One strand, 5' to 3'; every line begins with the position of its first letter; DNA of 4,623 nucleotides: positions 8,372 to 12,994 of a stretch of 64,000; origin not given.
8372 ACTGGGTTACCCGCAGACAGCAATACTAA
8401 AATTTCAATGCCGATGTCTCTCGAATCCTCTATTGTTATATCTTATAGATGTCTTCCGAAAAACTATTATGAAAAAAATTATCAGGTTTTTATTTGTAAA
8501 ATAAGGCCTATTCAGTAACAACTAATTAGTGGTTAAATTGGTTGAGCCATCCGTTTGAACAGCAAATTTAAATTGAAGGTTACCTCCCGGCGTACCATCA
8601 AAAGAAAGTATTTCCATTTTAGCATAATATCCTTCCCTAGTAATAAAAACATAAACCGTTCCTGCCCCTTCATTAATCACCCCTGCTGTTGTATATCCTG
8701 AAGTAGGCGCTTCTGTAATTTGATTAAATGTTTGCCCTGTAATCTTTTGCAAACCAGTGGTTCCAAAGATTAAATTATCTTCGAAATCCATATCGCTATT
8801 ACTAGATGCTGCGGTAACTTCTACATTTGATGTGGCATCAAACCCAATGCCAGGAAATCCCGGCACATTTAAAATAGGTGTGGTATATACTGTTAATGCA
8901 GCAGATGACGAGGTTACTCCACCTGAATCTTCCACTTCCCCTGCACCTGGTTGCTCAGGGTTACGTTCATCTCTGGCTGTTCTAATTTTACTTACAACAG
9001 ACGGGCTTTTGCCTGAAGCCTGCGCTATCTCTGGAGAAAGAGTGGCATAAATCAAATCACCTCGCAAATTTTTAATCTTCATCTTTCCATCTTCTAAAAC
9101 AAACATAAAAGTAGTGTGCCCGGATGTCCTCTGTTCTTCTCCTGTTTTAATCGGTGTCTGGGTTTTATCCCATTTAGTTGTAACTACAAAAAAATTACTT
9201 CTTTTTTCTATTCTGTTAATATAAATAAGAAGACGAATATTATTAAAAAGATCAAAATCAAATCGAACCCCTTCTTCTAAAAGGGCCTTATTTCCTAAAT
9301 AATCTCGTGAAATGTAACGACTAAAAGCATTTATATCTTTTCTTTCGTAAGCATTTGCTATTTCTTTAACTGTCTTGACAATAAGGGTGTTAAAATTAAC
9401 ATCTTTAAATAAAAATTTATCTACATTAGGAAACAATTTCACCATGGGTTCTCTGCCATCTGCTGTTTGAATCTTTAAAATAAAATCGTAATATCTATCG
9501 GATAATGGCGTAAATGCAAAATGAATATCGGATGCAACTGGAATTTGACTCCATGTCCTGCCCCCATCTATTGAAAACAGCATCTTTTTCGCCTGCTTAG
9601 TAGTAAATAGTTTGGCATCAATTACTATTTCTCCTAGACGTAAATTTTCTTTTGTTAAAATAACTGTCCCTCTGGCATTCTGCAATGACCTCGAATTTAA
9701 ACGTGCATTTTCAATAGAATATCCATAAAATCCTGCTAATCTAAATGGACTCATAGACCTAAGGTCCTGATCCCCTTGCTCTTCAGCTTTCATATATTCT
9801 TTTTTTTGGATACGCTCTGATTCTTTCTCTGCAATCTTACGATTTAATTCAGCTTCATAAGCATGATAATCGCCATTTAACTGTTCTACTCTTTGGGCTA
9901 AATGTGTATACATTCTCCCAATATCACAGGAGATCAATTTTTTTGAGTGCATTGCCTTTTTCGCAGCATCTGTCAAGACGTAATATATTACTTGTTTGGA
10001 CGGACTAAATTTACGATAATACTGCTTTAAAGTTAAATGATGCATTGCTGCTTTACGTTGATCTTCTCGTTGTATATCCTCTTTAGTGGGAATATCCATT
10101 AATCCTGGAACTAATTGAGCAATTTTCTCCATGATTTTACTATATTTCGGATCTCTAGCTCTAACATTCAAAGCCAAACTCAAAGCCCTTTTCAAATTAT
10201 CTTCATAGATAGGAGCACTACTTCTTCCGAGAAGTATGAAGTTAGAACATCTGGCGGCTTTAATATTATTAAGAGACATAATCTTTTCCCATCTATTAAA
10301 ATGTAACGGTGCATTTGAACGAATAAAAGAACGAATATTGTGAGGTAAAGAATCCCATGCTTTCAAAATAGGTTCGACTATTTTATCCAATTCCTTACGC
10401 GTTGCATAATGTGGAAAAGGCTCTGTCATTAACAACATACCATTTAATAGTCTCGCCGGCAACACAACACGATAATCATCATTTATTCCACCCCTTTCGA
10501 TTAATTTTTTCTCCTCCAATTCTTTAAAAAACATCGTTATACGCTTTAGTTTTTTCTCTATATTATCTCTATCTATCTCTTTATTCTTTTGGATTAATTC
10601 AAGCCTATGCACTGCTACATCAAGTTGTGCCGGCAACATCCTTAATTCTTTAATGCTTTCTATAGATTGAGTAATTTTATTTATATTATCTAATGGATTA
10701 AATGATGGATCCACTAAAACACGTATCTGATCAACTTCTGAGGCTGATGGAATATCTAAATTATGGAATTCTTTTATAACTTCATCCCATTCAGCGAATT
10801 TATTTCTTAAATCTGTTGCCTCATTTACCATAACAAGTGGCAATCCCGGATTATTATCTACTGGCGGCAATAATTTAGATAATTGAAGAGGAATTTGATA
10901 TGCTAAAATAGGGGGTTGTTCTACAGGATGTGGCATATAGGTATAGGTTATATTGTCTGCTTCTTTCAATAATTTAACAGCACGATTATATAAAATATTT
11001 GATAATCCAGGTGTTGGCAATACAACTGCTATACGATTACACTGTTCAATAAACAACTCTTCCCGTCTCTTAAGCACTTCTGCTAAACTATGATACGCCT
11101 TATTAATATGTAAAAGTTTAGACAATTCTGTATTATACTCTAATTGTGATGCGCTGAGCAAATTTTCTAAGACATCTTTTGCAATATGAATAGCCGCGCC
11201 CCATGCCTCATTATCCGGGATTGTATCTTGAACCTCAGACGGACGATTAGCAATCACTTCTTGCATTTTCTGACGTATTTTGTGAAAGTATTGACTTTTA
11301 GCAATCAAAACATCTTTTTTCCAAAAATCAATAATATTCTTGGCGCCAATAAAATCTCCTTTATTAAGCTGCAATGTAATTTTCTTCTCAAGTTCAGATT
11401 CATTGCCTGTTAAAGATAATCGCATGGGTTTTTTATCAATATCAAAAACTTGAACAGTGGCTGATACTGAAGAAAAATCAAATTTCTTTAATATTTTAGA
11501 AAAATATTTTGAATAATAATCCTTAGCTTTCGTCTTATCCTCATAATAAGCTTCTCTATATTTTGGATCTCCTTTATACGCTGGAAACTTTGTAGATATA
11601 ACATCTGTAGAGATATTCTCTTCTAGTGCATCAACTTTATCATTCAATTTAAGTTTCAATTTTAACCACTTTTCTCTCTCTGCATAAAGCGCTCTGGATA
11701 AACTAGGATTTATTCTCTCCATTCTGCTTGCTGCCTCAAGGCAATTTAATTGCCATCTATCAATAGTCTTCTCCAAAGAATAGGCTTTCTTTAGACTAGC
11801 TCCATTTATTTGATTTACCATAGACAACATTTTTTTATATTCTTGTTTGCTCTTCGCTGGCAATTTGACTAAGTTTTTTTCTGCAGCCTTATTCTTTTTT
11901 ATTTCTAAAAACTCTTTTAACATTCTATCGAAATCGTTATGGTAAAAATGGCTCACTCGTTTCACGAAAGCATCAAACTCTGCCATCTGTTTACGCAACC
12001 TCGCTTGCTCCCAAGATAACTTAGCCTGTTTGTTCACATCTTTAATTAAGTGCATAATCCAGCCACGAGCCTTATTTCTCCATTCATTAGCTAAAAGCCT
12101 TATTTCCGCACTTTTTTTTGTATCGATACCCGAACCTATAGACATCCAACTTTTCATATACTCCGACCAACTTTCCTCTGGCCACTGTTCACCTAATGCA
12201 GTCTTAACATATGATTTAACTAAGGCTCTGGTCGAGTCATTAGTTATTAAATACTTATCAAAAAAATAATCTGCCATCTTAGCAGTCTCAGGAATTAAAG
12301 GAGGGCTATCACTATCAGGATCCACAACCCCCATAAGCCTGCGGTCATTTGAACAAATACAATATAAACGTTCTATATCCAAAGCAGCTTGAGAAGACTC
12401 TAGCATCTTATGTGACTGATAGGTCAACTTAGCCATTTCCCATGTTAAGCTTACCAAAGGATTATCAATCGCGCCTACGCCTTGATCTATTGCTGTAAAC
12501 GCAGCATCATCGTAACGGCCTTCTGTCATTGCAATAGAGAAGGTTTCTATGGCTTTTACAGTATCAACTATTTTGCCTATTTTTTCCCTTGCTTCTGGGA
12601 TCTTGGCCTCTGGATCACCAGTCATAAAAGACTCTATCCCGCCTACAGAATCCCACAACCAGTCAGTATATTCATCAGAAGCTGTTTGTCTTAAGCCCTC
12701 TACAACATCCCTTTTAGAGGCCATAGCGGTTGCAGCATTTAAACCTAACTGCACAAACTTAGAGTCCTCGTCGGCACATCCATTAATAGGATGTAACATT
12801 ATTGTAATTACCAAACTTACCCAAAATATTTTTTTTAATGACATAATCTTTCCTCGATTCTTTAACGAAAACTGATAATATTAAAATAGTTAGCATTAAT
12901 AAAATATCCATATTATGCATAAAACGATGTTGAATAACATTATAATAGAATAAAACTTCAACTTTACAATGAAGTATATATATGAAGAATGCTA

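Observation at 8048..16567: ~8.5 kb accessory block inserted into the conserved yicC-gmk-rpoZ-coaBC cluster, bracketed by an imperfect direct repeat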

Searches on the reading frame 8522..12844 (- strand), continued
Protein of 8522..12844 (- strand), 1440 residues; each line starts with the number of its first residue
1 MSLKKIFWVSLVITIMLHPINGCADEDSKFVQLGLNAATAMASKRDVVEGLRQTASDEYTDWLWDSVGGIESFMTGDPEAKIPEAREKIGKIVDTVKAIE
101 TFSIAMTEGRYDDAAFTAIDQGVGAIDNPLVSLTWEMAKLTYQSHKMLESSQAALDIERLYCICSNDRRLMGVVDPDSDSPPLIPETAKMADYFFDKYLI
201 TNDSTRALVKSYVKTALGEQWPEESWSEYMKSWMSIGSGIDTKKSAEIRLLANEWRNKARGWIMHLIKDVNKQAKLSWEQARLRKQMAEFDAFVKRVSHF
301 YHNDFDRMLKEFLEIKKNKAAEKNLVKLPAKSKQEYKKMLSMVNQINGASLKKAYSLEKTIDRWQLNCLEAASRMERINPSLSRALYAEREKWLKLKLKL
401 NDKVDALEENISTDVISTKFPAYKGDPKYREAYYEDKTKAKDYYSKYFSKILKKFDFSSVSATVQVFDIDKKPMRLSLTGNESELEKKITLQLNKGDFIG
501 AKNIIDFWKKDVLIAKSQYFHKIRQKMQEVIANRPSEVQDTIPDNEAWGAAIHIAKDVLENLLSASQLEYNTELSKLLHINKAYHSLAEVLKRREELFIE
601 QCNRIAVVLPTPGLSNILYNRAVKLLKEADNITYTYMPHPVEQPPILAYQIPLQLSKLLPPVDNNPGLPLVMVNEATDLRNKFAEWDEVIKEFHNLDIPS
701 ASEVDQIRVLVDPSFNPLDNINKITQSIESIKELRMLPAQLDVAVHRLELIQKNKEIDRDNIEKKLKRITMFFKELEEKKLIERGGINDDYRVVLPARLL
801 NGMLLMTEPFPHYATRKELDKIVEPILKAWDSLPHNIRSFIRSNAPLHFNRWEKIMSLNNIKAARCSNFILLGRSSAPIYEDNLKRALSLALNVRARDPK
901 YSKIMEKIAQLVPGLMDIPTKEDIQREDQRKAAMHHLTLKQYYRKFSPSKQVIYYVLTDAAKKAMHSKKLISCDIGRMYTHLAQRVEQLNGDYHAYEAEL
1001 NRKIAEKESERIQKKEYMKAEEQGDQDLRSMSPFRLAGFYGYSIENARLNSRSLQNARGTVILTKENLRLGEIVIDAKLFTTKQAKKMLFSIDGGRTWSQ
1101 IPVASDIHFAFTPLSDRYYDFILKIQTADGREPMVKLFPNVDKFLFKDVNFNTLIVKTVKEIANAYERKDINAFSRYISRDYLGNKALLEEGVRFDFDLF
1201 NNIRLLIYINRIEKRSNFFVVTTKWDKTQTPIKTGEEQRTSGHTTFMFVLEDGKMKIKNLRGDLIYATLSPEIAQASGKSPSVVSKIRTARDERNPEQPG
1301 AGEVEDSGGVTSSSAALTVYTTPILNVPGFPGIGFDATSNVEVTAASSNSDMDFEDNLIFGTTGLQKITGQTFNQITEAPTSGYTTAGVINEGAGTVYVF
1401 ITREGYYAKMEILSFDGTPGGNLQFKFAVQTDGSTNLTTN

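Call 84: find_encoding_contigs(protein=P0219, flank=10000, max_places=2)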
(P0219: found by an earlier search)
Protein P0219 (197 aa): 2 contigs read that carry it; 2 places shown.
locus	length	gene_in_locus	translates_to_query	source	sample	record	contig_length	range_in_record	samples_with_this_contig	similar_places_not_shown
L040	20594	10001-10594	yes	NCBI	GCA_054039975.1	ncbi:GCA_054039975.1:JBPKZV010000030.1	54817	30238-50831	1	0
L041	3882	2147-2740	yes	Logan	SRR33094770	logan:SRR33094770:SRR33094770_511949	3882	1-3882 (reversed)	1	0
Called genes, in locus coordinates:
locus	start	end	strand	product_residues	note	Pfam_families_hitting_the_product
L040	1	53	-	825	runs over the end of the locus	PF02518:HATPase_c, PF00204:DNA_gyraseB, PF01751:Toprim, PF00986:DNA_gyraseB_C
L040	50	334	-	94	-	PF05258:DciA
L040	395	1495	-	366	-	PF00712:DNA_pol3_beta, PF02767:DNA_pol3_beta_2, PF02768:DNA_pol3_beta_3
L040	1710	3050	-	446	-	PF11638:DnaA_N, PF00308:Bac_DnaA, PF01637:ATPase_2 (weak), PF01695:IstB_IS21 (weak), PF13401:AAA_22 (faint), PF00004:AAA (weak), PF13173:AAA_14 (weak), PF08299:Bac_DnaA_C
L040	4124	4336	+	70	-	PF01809:YidD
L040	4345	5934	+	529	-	PF14849:YidC_periplas, PF02096:60KD_IMP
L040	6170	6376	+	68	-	PF14804:Jag_N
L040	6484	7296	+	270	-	PF00142:Fer4_NifH, PF01656:CbiA, PF02374:ArsA_ATPase (faint), PF06564:CBP_BcsQ, PF09140:MipZ, PF10609:ParA, PF13614:AAA_31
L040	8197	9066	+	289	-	PF02195:ParB_N, PF17762:HTH_ParB, PF23552:ParB_C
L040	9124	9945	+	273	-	PF03755:YicC-like_N, PF08340:YicC-like_C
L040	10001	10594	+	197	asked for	PF00625:Guanylate_kin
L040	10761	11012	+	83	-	PF01192:RNA_pol_Rpb6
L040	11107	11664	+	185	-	PF02441:Flavoprotein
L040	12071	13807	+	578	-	PF07973:tRNA_SAD, PF00587:tRNA-synt_2b, PF03129:HGTP_anticodon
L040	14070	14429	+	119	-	PF00707:IF3_C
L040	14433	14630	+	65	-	PF01632:Ribosomal_L35p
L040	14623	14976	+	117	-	PF00453:Ribosomal_L20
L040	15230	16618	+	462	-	PF01210:NAD_Gly3P_dh_N (faint), PF01488:Shikimate_DH (faint), PF02254:TrkA_N, PF03807:F420_oxidored (faint), PF13241:NAD_binding_7 (faint), PF02080:TrkA_C, PF02254:TrkA_N, PF02080:TrkA_C (weak)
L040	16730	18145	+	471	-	PF02386:TrkH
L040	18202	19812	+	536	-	PF09820:AAA-ATPase_like, PF08011:PDDEXK_9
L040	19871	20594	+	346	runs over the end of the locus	PF02912:Phe_tRNA-synt_N, PF01409:tRNA-synt_2d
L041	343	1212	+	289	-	PF02195:ParB_N, PF17762:HTH_ParB, PF23552:ParB_C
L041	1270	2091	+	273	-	PF03755:YicC-like_N, PF08340:YicC-like_C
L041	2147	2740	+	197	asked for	PF00625:Guanylate_kin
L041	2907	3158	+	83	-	PF01192:RNA_pol_Rpb6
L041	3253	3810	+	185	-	PF02441:Flavoprotein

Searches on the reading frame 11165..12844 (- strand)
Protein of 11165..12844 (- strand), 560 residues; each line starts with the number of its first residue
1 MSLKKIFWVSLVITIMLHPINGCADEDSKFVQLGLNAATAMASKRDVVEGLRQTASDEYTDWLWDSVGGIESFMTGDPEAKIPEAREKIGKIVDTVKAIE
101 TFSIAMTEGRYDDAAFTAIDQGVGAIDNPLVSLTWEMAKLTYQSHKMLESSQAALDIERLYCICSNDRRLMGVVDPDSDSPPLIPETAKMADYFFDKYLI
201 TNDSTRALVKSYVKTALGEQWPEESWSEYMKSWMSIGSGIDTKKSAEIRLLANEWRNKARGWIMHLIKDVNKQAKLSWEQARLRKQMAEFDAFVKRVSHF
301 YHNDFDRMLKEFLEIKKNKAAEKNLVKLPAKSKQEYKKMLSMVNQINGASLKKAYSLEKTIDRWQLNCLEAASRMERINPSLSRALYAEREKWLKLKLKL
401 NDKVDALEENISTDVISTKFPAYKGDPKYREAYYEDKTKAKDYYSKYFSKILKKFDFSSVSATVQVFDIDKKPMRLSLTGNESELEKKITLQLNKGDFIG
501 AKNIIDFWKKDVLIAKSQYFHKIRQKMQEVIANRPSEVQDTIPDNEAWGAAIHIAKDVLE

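Call 54: predict_structure(alignment_id=A2)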
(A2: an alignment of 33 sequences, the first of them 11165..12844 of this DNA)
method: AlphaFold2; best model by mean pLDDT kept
length: 560 residues; sequences in the alignment: 33
mean_pLDDT: 75.1   pTM: 0.44
mean pLDDT of the five models: 75.1, 72.3, 71.6, 70.6, 69.5
residues with pLDDT >= 90: 140; 70-90: 227; 50-70: 127; < 50: 66
segments of 3 or more residues with pLDDT < 50: 17-51, 71-74, 105-107, 128-130, 144-150
pLDDT, mean of each block of 10 residues (from residue 1): 66 59 39 46 45 53 53 48 54 55 50 57 54 53 48 73 83 76 88 88 86 83 64 57 72 83 88 78 73 78 74 86 94 96 86 89 96 92 96 96 81 60 62 77 85 90 93 94 93 93 95 93 90 80 84 81
secondary structure, 60 per line:
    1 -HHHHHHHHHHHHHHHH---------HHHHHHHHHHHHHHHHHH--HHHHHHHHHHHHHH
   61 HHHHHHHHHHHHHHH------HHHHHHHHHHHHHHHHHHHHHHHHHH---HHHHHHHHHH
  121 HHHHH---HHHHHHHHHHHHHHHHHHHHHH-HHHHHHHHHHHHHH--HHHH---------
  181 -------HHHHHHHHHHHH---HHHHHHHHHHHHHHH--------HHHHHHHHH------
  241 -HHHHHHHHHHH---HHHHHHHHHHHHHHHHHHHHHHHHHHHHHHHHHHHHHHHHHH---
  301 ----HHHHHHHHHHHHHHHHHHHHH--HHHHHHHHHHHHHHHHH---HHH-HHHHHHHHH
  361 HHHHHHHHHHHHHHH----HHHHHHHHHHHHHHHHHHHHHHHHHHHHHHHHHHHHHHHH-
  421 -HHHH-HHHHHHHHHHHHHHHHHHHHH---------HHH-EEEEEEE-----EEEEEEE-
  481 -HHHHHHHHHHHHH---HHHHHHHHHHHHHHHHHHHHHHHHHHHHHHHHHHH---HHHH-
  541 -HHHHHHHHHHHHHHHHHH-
elements in order: H2-17 H27-44 H47-75 H82-107 H111-125 H129-150 H152-165 H168-171 H188-199 H203-217 H226-234 H242-252 H256-297 H305-325 H328-344 H352-375 H380-419 H422-425 H427-447 E461-467 E473-479 H482-494 H498-532 H536-539 H542-559

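Call 64: fold_search(model_id=the predicted structure, library=pdb)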
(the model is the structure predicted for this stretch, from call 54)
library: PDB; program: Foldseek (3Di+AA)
matches with E <= 10: 88; with E <= 0.001: 0
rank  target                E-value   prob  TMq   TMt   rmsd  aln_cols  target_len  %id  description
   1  7t3t_A                4.5e-01  0.07  0.09  0.04  31.6       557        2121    9  IP3, ATP, and Ca2+ bound type 3 IP3 receptor in the active state (released 2022-03-23)
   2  8qai_B                1.4e+00  0.14  0.13  0.20  26.8       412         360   12  X-ray crystal structure of a de novo designed single-chain parallel coiled-coil alpha-helical barrel with 7 inner heli (released 2024-07-03)
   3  7rro_B8               1.4e+00  0.05  0.09  0.11  55.3       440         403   14  Structure of the 48-nm repeat doublet microtubule from bovine tracheal cilia (released 2021-10-27)
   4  6f1u_f                1.5e+00  0.04  0.10  0.10  32.9       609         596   12  N terminal region of dynein tail domains in complex with dynactin filament and BICDR-1 (released 2018-01-17)
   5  8qah_A                1.6e+00  0.12  0.13  0.17  26.7       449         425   13  X-ray crystal structure of a de novo designed single-chain parallel coiled-coil alpha-helical barrel with 8 inner heli (released 2024-07-03)
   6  6dqs_D                1.8e+00  0.02  0.09  0.04  38.4       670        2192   11  Class 3 IP3-bound human type 3 1,4,5-inositol trisphosphate receptor (released 2018-08-01)
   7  9yng_n                2.0e+00  0.05  0.09  0.07  33.3       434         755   14  Dynactin and dynein-1 tail region of dynein-dynactin complex on microtubule in the presence of LIS1 (released 2026-01-28)
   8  8a5y_T                2.1e+00  0.03  0.09  0.08  36.9       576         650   12  S. cerevisiae apo unphosphorylated APC/C. (released 2022-08-31)
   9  7z8i_f                2.2e+00  0.03  0.09  0.08  33.6       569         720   11  The barbed end complex of dynactin bound to BICDR1 and the cytoplasmic dynein tails (A2, B1, B2) (released 2022-08-17)
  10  9hhl_f                2.3e+00  0.03  0.09  0.07  34.5       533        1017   11  Structure of Dynein-Dynactin-NuMA-LIS1 (released 2025-12-03)
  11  6xns_D                2.6e+00  0.13  0.15  0.24  33.9       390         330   13  C3_crown-05 (released 2020-12-23)
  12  8ptx_A                2.8e+00  0.03  0.08  0.05  29.7       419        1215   12  Cryo-EM structure of human Elp123 in complex with tRNA, acetyl-CoA, 5'-deoxyadenosine and methionine (released 2024-04-17)
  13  7wc8                  3.3e+00  0.04  0.08  0.12  25.0       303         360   12  Crystal structure of serotonin 2A receptor in complex with lumateperone (released 2022-01-26)
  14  8qyz_F                3.3e+00  0.02  0.08  0.06  26.2       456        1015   11  Crystal structure of hiNES2 in complex with Xpo1 and RanGTP (released 2024-11-06)
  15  9e5c_6b               3.4e+00  0.02  0.10  0.03  31.7       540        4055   10  Cryo-EM structure of 96 nm repeat of microtubule doublet from T. brucei flagellum (released 2025-03-12)
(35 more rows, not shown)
